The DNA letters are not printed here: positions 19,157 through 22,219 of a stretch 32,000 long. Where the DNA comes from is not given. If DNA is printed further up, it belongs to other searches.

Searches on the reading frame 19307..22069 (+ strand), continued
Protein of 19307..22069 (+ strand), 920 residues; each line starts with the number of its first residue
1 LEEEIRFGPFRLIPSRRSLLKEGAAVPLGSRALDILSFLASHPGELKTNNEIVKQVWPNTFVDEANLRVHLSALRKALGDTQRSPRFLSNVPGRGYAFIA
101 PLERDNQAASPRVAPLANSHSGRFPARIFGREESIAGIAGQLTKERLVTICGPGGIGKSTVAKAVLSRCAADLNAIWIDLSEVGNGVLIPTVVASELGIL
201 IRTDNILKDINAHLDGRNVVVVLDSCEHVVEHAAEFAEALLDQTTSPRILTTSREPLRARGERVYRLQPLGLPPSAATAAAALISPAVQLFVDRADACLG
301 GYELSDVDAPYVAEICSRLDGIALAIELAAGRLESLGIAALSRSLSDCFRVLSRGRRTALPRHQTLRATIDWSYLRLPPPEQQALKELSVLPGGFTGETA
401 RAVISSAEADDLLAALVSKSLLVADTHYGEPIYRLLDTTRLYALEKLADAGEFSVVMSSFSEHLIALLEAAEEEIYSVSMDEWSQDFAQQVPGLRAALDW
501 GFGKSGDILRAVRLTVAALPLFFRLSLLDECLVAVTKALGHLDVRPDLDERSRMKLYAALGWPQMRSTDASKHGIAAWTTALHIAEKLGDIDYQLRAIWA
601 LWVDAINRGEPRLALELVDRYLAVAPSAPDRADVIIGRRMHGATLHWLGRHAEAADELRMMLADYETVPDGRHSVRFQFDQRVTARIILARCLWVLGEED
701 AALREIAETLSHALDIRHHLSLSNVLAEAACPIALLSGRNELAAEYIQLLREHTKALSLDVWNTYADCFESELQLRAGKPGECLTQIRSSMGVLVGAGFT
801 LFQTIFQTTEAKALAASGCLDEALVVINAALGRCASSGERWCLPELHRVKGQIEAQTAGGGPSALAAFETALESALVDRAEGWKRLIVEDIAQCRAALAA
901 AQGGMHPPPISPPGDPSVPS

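Call 23: find_homologous_proteins(query=window:19307-22069:+, max_evalue=1e-50)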
Query window:19307-22069:+ (920 aa): 7670 proteins with E <= 1e-50 among 8000 candidates; the best 120 are listed.
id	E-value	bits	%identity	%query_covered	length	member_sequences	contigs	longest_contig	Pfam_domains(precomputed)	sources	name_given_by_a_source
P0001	0.0e+0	1850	97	93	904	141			PF25872.1,PF00486.35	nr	nr:winged helix-turn-helix domain-containing protein [Sinorhizobium medicae]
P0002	0.0e+0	1350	68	100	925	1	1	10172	PF25873.1,PF00486.35,PF20703.4,PF25199.2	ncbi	-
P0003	0.0e+0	1349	68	100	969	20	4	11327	PF00486.35,PF13401.13,PF20703.4,PF25199.2,PF00931.29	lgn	-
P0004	0.0e+0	1345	68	100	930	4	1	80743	PF25872.1,PF00486.35,PF13401.13,PF20703.4,PF00931.29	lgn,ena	-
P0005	0.0e+0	1318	67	99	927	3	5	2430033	PF00486.35,PF13401.13,PF20703.4,PF25199.2,PF13191.13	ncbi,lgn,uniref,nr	ncbi:putative transcriptional regulator (plasmid) [Sinorhizobium fredii NGR234]|uniref:Transcription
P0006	0.0e+0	1254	66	97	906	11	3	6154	PF00486.35,PF20703.4,PF00931.29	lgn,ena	-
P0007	0.0e+0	1253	66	97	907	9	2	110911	PF25872.1,PF00486.35,PF00931.29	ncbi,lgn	-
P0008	0.0e+0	1248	65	97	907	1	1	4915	PF25872.1,PF00486.35,PF20703.4,PF00931.29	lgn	-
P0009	0.0e+0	1234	65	97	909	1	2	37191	PF00486.35,PF20703.4,PF00931.29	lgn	-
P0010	0.0e+0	1233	66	97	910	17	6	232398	PF25872.1,PF00486.35,PF20703.4,PF00931.29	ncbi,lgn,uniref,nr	ncbi:winged helix-turn-helix domain-containing protein [Rhizobium sp. 1399]|uniref:ATP-binding prote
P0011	0.0e+0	1229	64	97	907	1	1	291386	PF25872.1,PF00486.35,PF20703.4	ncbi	-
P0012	0.0e+0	1228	66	97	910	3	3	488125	PF25872.1,PF00486.35,PF20703.4,PF00931.29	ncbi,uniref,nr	ncbi:winged helix-turn-helix domain-containing protein [Rhizobium viscosum]|uniref:ATPase n=1 Tax=Rh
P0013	0.0e+0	1225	66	95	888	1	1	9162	PF25872.1,PF00486.35,PF20703.4,PF00931.29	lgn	-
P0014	0.0e+0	1216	63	97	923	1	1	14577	PF00486.35,PF13401.13,PF20703.4,PF00931.29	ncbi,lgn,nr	ncbi:MAG: transcriptional regulator [Rhizobium sp.]|nr:MAG: transcriptional regulator [Rhizobium sp.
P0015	0.0e+0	1206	65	96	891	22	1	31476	PF00486.35,PF20703.4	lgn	-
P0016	0.0e+0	1205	63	97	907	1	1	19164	PF25872.1,PF00486.35,PF20703.4,PF00931.29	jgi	jgi:predicted ATPase/DNA-binding winged helix-turn-helix (wHTH) protein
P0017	0.0e+0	1203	62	97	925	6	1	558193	PF25872.1,PF00486.35,PF13401.13,PF20703.4,PF00931.29,PF13191.13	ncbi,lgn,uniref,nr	ncbi:ATP-binding protein [Rhizobium sullae]|uniref:Putative ATPase n=1 Tax=Rhizobium sullae TaxID=50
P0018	0.0e+0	1198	62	98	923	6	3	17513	PF25872.1,PF00486.35,PF20703.4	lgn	-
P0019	0.0e+0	1184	61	97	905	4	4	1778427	PF25872.1,PF00486.35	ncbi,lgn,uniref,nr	ncbi:ATP-binding protein [Rhizobium giardinii]|uniref:Putative ATPase/DNA-binding winged helix-turn-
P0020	0.0e+0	1172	61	96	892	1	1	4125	PF25872.1,PF00486.35,PF13401.13,PF20703.4,PF00931.29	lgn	-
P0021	0.0e+0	1170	64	92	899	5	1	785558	PF00486.35,PF13401.13,PF20703.4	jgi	jgi:predicted ATPase/DNA-binding winged helix-turn-helix (wHTH) protein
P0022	0.0e+0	1170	61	98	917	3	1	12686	PF25872.1,PF00486.35,PF20703.4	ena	-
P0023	0.0e+0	1169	64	92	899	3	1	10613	PF25872.1,PF00486.35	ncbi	-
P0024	0.0e+0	1160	60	98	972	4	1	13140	PF25872.1,PF00486.35,PF13401.13,PF20703.4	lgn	-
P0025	0.0e+0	1158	61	97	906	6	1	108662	PF25872.1,PF00486.35,PF20703.4,PF13191.13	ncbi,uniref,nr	ncbi:transcriptional regulator [Rhizobium laguerreae]|uniref:ATP-binding protein n=1 Tax=Rhizobium l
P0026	0.0e+0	1154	60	97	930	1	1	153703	PF07721.21,PF13424.13,PF00486.35,PF13401.13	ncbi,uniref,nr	ncbi:winged helix-turn-helix domain-containing protein [Azospirillum sp. SYSU D00513]|uniref:ATP-bin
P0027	0.0e+0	1153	60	97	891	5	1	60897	PF00486.35,PF13401.13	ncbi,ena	-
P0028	0.0e+0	1151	60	97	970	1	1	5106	PF25872.1,PF00486.35,PF13401.13,PF00931.29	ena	-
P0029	0.0e+0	1150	62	97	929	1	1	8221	PF25872.1,PF00486.35,PF20703.4,PF13191.13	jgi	jgi:predicted ATPase/DNA-binding winged helix-turn-helix (wHTH) protein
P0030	0.0e+0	1149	60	97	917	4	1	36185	PF25872.1,PF00486.35,PF20703.4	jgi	jgi:predicted ATPase/DNA-binding winged helix-turn-helix (wHTH) protein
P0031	0.0e+0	1148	61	98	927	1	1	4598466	PF25872.1,PF00486.35,PF20703.4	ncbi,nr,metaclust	ncbi:response regulator protein [Rhizobium etli bv. phaseoli str. IE4803]|nr:response regulator prot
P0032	0.0e+0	1148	61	97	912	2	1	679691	PF25872.1,PF00486.35,PF13401.13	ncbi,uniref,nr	ncbi:ATP-binding protein [Rhizobium populisoli]|uniref:ATP-binding protein n=1 Tax=Rhizobium populis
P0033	0.0e+0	1146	60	96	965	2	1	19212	PF07721.21,PF25872.1,PF00486.35,PF13191.13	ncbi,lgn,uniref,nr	ncbi:putative ATPase/DNA-binding winged helix-turn-helix (wHTH) protein [Azospirillum sp. OGB3]|unir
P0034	0.0e+0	1142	61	97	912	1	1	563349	PF25872.1,PF00486.35,PF20703.4,PF00931.29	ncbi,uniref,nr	ncbi:ATP-binding protein [Neorhizobium alkalisoli]|uniref:ATP-binding protein n=1 Tax=Neorhizobium a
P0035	0.0e+0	1140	61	97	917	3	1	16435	PF00486.35,PF20703.4,PF00931.29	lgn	-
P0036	0.0e+0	1140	60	97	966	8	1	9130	PF25872.1,PF00486.35,PF13401.13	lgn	-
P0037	0.0e+0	1139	60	98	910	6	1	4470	PF25872.1,PF00486.35,PF20703.4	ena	-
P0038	0.0e+0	1139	62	94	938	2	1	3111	PF00005.34,PF00486.35,PF13401.13,PF20703.4,PF00931.29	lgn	-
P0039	0.0e+0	1138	59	100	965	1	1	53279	PF25872.1,PF13424.13,PF00486.35,PF13401.13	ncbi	ncbi:MAG: ATP-binding protein [Alphaproteobacteria bacterium]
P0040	0.0e+0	1133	60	97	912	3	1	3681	PF25872.1,PF00486.35,PF20703.4,PF00931.29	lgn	-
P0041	0.0e+0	1131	61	97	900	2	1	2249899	PF25872.1,PF00486.35,PF20703.4,PF00931.29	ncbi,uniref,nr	ncbi:ATP-binding protein [Sinorhizobium americanum]|uniref:ATP-binding protein n=1 Tax=Sinorhizobium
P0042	0.0e+0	1130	59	99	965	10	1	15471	PF25872.1,PF00486.35,PF13401.13,PF20703.4,PF00931.29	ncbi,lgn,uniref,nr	ncbi:winged helix-turn-helix domain-containing protein [Azospirillum sp. YIM DDC1]|uniref:Winged hel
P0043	0.0e+0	1130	62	94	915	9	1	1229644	PF00486.35,PF00931.29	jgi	jgi:predicted ATPase/DNA-binding winged helix-turn-helix (wHTH) protein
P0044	0.0e+0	1119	59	97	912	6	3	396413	PF25872.1,PF00486.35,PF20703.4,PF00931.29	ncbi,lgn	-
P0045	0.0e+0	1112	61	95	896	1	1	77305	PF25872.1,PF00486.35,PF20703.4,PF00931.29,PF13191.13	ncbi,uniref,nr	ncbi:winged helix-turn-helix domain-containing protein [Sinorhizobium sp. 7-81]|uniref:ATP-binding p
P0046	0.0e+0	1108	57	98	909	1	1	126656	PF00486.35,PF13401.13,PF20703.4,PF00931.29,PF13191.13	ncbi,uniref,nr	ncbi:winged helix-turn-helix domain-containing protein [Rhizobium calliandrae]|uniref:Winged helix-t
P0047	0.0e+0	1096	59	96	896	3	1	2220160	PF25872.1,PF00486.35,PF20703.4,PF00931.29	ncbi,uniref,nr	ncbi:winged helix-turn-helix domain-containing protein [Sinorhizobium sp. RAC02]|uniref:ATP-binding 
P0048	0.0e+0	1093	60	93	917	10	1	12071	PF00486.35,PF13401.13,PF20703.4,PF00931.29,PF13191.13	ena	-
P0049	0.0e+0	1088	58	98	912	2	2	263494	PF25872.1,PF00486.35,PF20703.4,PF13191.13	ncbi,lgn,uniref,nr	ncbi:ATP-binding protein [Ensifer sp.]|uniref:ATP-binding protein n=1 Tax=Ensifer sp. TaxID=1872086 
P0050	0.0e+0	1086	59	95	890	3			PF25872.1,PF00486.35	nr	nr:winged helix-turn-helix domain-containing protein [Paracoccus aestuariivivens]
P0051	0.0e+0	1084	59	95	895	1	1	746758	PF25201.1,PF25872.1,PF00486.35,PF20703.4,PF00931.29,PF13191.13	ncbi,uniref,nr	ncbi:Predicted ATPase [Rhizobium mongolense subsp. loessense]|uniref:Predicted ATPase n=1 Tax=Rhizob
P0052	0.0e+0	1082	56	100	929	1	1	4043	PF25872.1,PF00486.35,PF00004.36,PF13401.13,PF20703.4,PF25199.2,PF13191.13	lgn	-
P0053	0.0e+0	1077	56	97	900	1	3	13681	PF25872.1,PF00486.35,PF13401.13,PF20703.4,PF25199.2,PF13191.13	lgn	-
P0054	0.0e+0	1068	56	98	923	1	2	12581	PF00486.35,PF13401.13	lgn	-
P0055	0.0e+0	1062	56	97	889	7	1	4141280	PF00486.35,PF13401.13,PF20703.4,PF13191.13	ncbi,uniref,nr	ncbi:winged helix-turn-helix domain-containing protein [Rhizobium sp. CECT 9324]|uniref:ATP-binding 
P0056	0.0e+0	1061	55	99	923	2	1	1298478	PF07721.21,PF00486.35,PF13401.13,PF20703.4,PF00931.29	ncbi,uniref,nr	ncbi:ATP-binding protein [Rhizobium sp. TRM95796]|uniref:ATP-binding protein n=1 Tax=Rhizobium sp. T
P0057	0.0e+0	1057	57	97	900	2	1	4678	PF25872.1,PF00486.35,PF13401.13,PF20703.4,PF25199.2,PF13191.13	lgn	-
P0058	0.0e+0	1057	57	93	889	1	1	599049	PF25872.1,PF00486.35,PF13401.13,PF20703.4,PF13191.13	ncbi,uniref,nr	ncbi:winged helix-turn-helix domain-containing protein [Rhizobium sp. 18065]|uniref:ATP-binding prot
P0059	0.0e+0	1056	57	93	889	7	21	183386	PF25872.1,PF00486.35,PF13401.13,PF13191.13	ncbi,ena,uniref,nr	uniref:ATP-binding protein n=1 Tax=uncultured Rhizobium sp. TaxID=155567 RepID=UPI002614D1BF|nr:wing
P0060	0.0e+0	1056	57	93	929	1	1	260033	PF00486.35,PF13401.13,PF20703.4,PF00931.29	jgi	jgi:predicted ATPase/DNA-binding winged helix-turn-helix (wHTH) protein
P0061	0.0e+0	1053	55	97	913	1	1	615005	PF25872.1,PF00486.35,PF13401.13,PF13191.13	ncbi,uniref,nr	ncbi:ATP-binding protein [Pararhizobium qamdonense]|uniref:ATP-binding protein n=1 Tax=Pararhizobium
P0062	0.0e+0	1052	56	97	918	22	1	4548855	PF25872.1,PF00486.35,PF20703.4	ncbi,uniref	ncbi:winged helix-turn-helix domain-containing protein [Thalassospira australica]|uniref:winged heli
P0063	0.0e+0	1047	54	100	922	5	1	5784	PF00486.35,PF13401.13,PF20703.4,PF00931.29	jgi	jgi:predicted ATPase/DNA-binding winged helix-turn-helix (wHTH) protein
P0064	0.0e+0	1045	56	95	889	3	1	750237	PF25872.1,PF00486.35,PF13401.13,PF25199.2,PF13191.13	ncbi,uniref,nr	ncbi:ATP-binding protein [Rhizobium sp. SL42]|uniref:ATP-binding protein n=1 Tax=Rhizobium sp. SL42 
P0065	0.0e+0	1041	56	97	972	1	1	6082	PF07721.21,PF00486.35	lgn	-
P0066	0.0e+0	1040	55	96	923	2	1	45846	PF00486.35,PF13401.13,PF20703.4,PF00931.29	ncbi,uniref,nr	ncbi:transcriptional regulator [Phyllobacterium salinisoli]|uniref:Transcriptional regulator n=1 Tax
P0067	0.0e+0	1040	55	96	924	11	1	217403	PF25872.1,PF00486.35,PF13401.13,PF00931.29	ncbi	-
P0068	0.0e+0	1039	54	99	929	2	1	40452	PF00486.35,PF13401.13,PF20703.4,PF00931.29,PF13191.13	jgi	jgi:predicted ATPase/DNA-binding winged helix-turn-helix (wHTH) protein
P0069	0.0e+0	1036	56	97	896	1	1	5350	PF25872.1,PF00486.35,PF13401.13,PF13191.13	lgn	-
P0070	0.0e+0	1035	56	98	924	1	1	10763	PF07721.21,PF00486.35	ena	-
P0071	0.0e+0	1032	56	99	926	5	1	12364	PF07721.21,PF00486.35,PF13428.13,PF13191.13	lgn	-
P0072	0.0e+0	1030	56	95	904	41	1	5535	PF00486.35,PF13401.13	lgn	-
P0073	0.0e+0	1029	55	96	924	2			PF00486.35,PF13401.13,PF00931.29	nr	nr:winged helix-turn-helix domain-containing protein [Rhizobium glycinendophyticum]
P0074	0.0e+0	1028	55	99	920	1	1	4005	PF07721.21,PF25872.1,PF00486.35,PF13401.13,PF13191.13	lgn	-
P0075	0.0e+0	1026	56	99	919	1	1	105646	PF07721.21,PF00486.35,PF13401.13,PF20703.4,PF00931.29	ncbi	-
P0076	0.0e+0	1026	57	91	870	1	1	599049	PF25872.1,PF00486.35,PF13401.13,PF20703.4,PF13191.13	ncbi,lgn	-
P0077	0.0e+0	1022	55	93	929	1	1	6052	PF00486.35,PF13401.13,PF20703.4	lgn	-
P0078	0.0e+0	1021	56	97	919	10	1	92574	PF25872.1,PF00486.35,PF13401.13,PF13191.13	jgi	jgi:predicted ATPase/DNA-binding winged helix-turn-helix (wHTH) protein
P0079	0.0e+0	1018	57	89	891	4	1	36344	PF00486.35,PF13401.13,PF20703.4,PF00931.29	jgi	-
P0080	0.0e+0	1017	55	92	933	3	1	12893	PF00486.35,PF13401.13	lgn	-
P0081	0.0e+0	1016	55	97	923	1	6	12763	PF07721.21,PF00486.35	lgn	-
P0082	0.0e+0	1015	56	93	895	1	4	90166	PF00486.35,PF13401.13,PF20703.4,PF13191.13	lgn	-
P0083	0.0e+0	1012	55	97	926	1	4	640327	PF00486.35,PF20703.4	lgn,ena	-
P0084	1.4e-298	1011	57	91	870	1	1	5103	PF25872.1,PF00486.35,PF13401.13,PF20703.4,PF00931.29,PF13191.13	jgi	jgi:predicted ATPase/DNA-binding winged helix-turn-helix (wHTH) protein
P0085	1.4e-298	1011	56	91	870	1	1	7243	PF00486.35,PF20703.4,PF13191.13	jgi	jgi:predicted ATPase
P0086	1.8e-298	1011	55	97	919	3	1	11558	PF00486.35,PF13401.13,PF20703.4,PF00931.29,PF13191.13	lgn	-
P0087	1.6e-297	1008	54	97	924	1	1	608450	PF00486.35,PF13401.13,PF20703.4,PF00931.29,PF13191.13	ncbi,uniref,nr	ncbi:ATP-binding protein [Rhizobium rhizophilum]|uniref:Transcriptional regulator n=1 Tax=Rhizobium 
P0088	2.8e-297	1007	54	97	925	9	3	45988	PF00486.35,PF13401.13,PF25199.2,PF13191.13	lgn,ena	-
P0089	6.2e-297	1006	57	90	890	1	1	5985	PF00486.35,PF13401.13,PF20703.4,PF00931.29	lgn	-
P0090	9.0e-297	1005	53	97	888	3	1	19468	PF00486.35,PF13401.13,PF20703.4,PF13191.13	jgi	-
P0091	3.2e-296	1003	54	97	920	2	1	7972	PF00486.35,PF13401.13,PF20703.4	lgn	-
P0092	4.4e-296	1003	55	91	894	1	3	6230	PF25872.1,PF00486.35,PF13401.13,PF13191.13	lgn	-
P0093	1.7e-295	1001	52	97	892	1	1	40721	PF25872.1,PF00486.35,PF13401.13,PF20703.4,PF25199.2,PF00931.29,PF13191.13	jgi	jgi:predicted ATPase/DNA-binding winged helix-turn-helix (wHTH) protein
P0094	2.7e-295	1000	55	97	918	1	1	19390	PF00486.35,PF20703.4,PF13191.13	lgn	-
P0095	1.9e-294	998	54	98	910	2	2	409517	PF25872.1,PF00486.35,PF13401.13,PF20703.4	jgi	jgi:predicted ATPase/DNA-binding winged helix-turn-helix (wHTH) protein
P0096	3.4e-294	997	56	93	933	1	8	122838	PF00486.35,PF20703.4,PF13191.13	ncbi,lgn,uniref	ncbi:MAG: winged helix-turn-helix domain-containing protein [Roseovarius sp.]|uniref:ATP-binding pro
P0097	5.1e-294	996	54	96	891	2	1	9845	PF00486.35,PF13401.13,PF20703.4,PF00931.29,PF13191.13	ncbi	-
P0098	6.2e-294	996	56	88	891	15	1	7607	PF00486.35,PF13401.13,PF20703.4,PF00931.29,PF13191.13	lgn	-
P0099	9.9e-293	992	55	97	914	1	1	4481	PF25872.1,PF00486.35,PF13401.13,PF20703.4,PF00931.29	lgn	-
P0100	3.2e-292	990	56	93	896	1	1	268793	PF25872.1,PF00486.35,PF13401.13,PF20703.4,PF13191.13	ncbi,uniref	ncbi:ATP-binding protein [Marinibaculum pumilum]|uniref:ATP-binding protein n=1 Tax=Marinibaculum pu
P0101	5.6e-291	986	56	90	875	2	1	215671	PF00486.35,PF13401.13,PF20703.4,PF00931.29,PF13191.13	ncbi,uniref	ncbi:winged helix-turn-helix domain-containing protein [Rhizobium sp. SGZ-381]|uniref:winged helix-t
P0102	8.3e-291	986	54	95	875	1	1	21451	PF00486.35,PF13401.13,PF20703.4,PF13191.13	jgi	jgi:predicted ATPase/DNA-binding winged helix-turn-helix (wHTH) protein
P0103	4.3e-289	980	54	93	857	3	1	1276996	PF25872.1,PF00486.35,PF00004.36,PF13401.13,PF20703.4,PF13191.13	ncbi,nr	ncbi:hypothetical protein RHI9324_04796 [Rhizobium sp. CECT 9324]|nr:hypothetical protein RHI9324_04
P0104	1.2e-281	955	43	95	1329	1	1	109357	PF13173.13,PF25872.1,PF00486.35,PF00004.36,PF13401.13,PF20703.4,PF00931.29,PF13191.13,PF01656.30,PF25199.2,PF13481.13,PF20720.4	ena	-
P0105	1.0e-279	949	55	93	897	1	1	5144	PF25872.1,PF00486.35,PF13401.13,PF20703.4,PF13191.13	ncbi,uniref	ncbi:winged helix-turn-helix domain-containing protein, partial [Oceanicella sp. SM1341]|uniref:ATP-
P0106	1.6e-277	942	53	97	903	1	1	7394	PF00486.35,PF13401.13,PF13191.13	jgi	jgi:predicted ATPase/DNA-binding winged helix-turn-helix (wHTH) protein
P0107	2.1e-277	941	52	93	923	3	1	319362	PF00486.35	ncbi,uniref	ncbi:winged helix-turn-helix domain-containing protein [Rhizobium sp. LjRoot30]|uniref:winged helix-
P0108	6.4e-273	926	51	98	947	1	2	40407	PF25872.1,PF00486.35,PF13401.13,PF00931.29,PF13191.13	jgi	jgi:predicted ATPase/DNA-binding winged helix-turn-helix (wHTH) protein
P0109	3.1e-272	924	50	99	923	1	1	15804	PF00486.35,PF13401.13,PF13191.13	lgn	-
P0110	2.8e-268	911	49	100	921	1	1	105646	PF00486.35,PF13401.13,PF13191.13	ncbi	-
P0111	2.2e-266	905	51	99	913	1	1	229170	PF25872.1,PF00486.35,PF13401.13,PF00931.29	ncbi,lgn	-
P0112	9.3e-266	903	51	97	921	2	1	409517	PF00486.35,PF13401.13,PF20703.4,PF13191.13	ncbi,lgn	-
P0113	1.0e-262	893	52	96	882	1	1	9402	PF25872.1,PF00486.35,PF13401.13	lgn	-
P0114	5.6e-262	890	49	97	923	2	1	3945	PF00486.35,PF13401.13,PF13191.13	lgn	-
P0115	3.6e-261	888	51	94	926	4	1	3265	PF25872.1,PF00486.35,PF13401.13,PF00931.29,PF13191.13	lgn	-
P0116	1.3e-260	886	49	97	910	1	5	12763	PF25872.1,PF00486.35,PF20703.4,PF13191.13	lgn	-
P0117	6.4e-260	883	49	96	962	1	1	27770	PF25872.1,PF00486.35,PF13401.13,PF20703.4,PF13191.13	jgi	jgi:predicted ATPase/DNA-binding winged helix-turn-helix (wHTH) protein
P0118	3.3e-252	858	47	100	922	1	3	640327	PF25872.1,PF00486.35,PF13401.13,PF13191.13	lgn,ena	-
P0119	6.6e-252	857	50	92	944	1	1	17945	PF25872.1,PF00486.35,PF25199.2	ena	-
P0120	1.2e-251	856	47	97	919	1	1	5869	PF00486.35,PF13191.13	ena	-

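Call 28: find_encoding_contigs(protein=P0062, flank=6000, max_places=1)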
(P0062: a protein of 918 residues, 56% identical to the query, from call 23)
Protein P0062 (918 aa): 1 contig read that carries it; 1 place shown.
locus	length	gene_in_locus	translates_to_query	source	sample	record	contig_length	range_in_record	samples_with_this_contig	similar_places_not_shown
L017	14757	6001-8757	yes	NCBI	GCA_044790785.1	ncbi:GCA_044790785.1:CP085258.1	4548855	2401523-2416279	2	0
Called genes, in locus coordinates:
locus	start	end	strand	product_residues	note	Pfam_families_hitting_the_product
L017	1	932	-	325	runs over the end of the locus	PF02653:BPD_transp_2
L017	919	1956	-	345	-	PF02653:BPD_transp_2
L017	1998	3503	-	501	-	PF00005:ABC_tran, PF13304:AAA_21 (weak), PF00005:ABC_tran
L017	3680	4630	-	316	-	PF00532:Peripla_BP_1, PF13407:Peripla_BP_4, PF13377:Peripla_BP_3 (weak)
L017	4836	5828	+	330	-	PF01263:Aldose_epim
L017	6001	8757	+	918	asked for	PF00486:Trans_reg_C, PF20703:nSTAND1 (weak), PF25872:HTH_77 (weak)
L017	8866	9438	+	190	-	-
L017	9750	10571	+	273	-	PF00561:Abhydrolase_1, PF12146:Hydrolase_4, PF12697:Abhydrolase_6, PF00326:Peptidase_S9 (faint)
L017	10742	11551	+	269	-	PF00106:adh_short, PF01370:Epimerase (weak), PF08659:KR, PF13561:adh_short_C2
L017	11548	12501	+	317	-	PF00753:Lactamase_B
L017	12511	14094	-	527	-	PF01019:G_glu_transpept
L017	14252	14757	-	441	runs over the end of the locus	PF06808:DctM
